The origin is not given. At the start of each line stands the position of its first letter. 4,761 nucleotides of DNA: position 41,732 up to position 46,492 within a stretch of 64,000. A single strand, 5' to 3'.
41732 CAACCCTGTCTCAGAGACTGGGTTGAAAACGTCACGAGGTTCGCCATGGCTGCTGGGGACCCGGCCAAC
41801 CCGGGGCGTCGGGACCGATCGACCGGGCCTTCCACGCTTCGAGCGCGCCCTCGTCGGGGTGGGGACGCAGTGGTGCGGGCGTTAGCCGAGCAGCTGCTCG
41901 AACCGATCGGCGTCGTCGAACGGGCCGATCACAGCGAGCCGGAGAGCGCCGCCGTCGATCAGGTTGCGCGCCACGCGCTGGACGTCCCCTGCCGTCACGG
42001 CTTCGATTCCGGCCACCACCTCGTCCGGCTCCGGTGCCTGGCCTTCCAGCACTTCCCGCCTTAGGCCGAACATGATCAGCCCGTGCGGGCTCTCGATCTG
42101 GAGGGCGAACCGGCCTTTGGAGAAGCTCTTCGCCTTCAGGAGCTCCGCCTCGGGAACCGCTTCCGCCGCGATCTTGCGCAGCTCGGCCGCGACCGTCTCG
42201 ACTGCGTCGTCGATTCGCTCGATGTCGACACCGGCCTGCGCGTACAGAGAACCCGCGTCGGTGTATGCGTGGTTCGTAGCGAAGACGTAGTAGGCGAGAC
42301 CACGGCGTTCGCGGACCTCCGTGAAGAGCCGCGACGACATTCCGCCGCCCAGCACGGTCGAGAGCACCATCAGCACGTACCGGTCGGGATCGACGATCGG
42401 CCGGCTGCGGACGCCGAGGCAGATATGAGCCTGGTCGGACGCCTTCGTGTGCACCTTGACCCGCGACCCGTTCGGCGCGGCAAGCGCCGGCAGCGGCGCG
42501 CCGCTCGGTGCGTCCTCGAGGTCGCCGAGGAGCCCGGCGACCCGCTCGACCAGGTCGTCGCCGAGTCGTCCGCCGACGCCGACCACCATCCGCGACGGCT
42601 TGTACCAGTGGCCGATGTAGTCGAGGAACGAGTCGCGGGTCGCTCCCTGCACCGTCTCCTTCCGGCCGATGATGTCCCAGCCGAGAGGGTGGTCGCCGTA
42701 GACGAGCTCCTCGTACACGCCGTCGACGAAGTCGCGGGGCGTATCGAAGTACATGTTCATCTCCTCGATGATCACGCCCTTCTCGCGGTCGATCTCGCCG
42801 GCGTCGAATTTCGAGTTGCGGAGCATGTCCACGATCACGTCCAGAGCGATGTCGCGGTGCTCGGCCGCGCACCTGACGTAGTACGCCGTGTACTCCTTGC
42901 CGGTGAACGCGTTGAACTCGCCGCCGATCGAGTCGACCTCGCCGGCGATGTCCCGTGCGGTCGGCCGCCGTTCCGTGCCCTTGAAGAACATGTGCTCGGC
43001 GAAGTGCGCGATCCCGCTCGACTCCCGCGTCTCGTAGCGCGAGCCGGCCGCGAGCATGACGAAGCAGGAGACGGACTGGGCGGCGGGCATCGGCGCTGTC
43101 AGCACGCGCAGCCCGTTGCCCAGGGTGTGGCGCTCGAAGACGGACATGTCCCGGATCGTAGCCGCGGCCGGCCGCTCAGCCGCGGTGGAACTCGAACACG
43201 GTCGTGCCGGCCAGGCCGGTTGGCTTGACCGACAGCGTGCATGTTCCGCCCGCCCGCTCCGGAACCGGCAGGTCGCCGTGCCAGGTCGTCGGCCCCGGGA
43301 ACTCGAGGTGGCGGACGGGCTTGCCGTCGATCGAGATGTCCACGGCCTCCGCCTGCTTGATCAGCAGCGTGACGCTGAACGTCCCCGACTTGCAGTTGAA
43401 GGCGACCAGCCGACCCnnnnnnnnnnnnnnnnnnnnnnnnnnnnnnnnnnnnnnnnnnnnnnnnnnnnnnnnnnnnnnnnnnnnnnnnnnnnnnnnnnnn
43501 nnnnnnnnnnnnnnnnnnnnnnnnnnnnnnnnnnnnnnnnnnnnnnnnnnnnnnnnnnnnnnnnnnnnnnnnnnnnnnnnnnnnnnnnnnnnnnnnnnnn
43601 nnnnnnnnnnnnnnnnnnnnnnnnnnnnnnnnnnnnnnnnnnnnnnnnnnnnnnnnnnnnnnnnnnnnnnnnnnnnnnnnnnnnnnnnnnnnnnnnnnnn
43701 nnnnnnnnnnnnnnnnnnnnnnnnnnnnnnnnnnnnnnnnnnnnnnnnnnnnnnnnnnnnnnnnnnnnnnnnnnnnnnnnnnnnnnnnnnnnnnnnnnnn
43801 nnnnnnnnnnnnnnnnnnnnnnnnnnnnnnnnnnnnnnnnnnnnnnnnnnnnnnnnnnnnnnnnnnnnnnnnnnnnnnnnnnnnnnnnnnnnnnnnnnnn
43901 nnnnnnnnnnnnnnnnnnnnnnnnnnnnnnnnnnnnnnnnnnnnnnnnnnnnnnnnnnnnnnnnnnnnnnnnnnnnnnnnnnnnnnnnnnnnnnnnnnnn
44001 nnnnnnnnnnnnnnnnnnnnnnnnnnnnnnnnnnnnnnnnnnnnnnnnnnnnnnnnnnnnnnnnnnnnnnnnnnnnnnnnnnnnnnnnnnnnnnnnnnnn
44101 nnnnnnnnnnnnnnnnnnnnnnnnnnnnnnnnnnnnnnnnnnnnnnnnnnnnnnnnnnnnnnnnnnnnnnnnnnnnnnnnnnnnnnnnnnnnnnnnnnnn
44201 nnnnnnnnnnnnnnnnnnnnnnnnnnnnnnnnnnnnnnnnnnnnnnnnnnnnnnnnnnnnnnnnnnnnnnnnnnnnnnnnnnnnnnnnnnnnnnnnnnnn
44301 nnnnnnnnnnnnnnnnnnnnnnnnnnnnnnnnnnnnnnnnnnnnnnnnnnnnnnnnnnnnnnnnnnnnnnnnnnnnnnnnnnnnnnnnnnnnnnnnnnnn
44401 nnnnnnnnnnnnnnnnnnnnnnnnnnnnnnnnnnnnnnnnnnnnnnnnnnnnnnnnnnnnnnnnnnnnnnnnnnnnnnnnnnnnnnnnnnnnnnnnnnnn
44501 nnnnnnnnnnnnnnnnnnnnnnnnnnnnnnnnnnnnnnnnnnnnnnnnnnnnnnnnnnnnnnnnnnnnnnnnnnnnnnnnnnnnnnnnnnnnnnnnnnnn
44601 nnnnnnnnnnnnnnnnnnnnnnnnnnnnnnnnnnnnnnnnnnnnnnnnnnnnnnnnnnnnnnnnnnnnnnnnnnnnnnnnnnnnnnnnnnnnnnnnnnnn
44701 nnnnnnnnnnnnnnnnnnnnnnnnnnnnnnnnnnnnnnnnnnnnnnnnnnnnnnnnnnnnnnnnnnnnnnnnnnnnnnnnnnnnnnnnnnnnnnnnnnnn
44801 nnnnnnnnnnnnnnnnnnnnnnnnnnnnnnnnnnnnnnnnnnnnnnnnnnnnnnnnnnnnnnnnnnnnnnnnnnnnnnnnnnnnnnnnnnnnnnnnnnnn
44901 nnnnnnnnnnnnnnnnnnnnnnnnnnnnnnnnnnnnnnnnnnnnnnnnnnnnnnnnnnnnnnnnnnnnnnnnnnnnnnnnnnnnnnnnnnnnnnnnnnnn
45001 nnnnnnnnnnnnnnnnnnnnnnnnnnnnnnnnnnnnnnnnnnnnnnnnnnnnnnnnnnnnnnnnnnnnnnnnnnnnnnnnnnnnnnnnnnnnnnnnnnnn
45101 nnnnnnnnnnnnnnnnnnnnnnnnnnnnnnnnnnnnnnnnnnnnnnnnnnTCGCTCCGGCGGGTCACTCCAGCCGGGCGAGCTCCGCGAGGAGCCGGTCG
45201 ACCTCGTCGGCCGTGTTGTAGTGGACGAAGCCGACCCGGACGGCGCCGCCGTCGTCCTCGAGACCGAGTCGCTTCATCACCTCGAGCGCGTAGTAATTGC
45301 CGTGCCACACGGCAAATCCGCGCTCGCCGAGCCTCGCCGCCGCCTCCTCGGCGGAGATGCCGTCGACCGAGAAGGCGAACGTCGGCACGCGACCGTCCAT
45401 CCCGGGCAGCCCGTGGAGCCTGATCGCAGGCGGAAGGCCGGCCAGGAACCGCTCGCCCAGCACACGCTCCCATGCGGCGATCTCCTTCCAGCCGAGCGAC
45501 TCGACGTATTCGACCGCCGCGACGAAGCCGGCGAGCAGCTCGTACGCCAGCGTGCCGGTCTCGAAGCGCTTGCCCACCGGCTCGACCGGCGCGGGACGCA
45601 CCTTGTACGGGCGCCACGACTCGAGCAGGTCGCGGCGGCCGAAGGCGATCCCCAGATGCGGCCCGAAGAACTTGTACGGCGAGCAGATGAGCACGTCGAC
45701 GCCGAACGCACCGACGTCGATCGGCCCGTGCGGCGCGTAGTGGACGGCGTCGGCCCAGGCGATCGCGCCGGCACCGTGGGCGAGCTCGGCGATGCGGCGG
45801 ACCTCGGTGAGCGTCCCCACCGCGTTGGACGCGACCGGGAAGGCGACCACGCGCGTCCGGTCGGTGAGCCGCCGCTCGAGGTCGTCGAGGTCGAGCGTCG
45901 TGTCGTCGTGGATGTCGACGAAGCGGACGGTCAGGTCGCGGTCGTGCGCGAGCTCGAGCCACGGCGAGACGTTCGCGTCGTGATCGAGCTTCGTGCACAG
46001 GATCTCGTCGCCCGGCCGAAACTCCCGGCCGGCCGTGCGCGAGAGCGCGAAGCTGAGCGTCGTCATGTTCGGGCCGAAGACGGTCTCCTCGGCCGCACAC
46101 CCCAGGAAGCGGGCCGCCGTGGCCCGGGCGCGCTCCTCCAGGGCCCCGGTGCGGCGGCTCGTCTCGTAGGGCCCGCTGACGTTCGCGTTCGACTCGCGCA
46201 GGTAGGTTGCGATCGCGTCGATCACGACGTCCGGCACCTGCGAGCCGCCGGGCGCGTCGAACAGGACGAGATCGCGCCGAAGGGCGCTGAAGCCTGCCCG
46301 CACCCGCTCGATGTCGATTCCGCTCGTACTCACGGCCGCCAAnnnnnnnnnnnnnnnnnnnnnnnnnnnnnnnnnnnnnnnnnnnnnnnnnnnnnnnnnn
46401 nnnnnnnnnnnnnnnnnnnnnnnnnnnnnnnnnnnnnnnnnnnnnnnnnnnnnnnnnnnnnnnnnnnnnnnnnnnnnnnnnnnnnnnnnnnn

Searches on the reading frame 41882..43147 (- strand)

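Call 59: search_protein_families(library=pfam, proteins=[window:41882-43147:-], max_evalue=0.00001)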
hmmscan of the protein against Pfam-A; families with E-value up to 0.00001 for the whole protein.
window:41882-43147:- (421 aa): 2 families
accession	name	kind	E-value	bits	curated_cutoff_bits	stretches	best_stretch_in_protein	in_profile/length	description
PF05193.26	Peptidase_M16_C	-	3.5e-40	138.2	23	1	170-341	3-179/181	Peptidase M16 inactive domain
PF00675.25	Peptidase_M16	-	1.9e-34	119.1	22.3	1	14-159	1-145/149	Insulinase (Peptidase family M16)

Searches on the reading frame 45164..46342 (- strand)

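Call 59: search_protein_families(library=pfam, proteins=[window:45164-46342:-], max_evalue=0.00001)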
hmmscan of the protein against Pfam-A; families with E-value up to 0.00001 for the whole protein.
window:45164-46342:- (392 aa): 2 families
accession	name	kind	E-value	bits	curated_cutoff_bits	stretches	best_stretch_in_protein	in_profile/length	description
PF00266.25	Aminotran_5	-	2.5e-65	221.3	21.5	1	26-384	1-371/371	Aminotransferase class-V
PF01053.26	Cys_Met_Meta_PP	-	6.5e-06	25.4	27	1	106-230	86-204/381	Cys/Met metabolism PLP-dependent enzyme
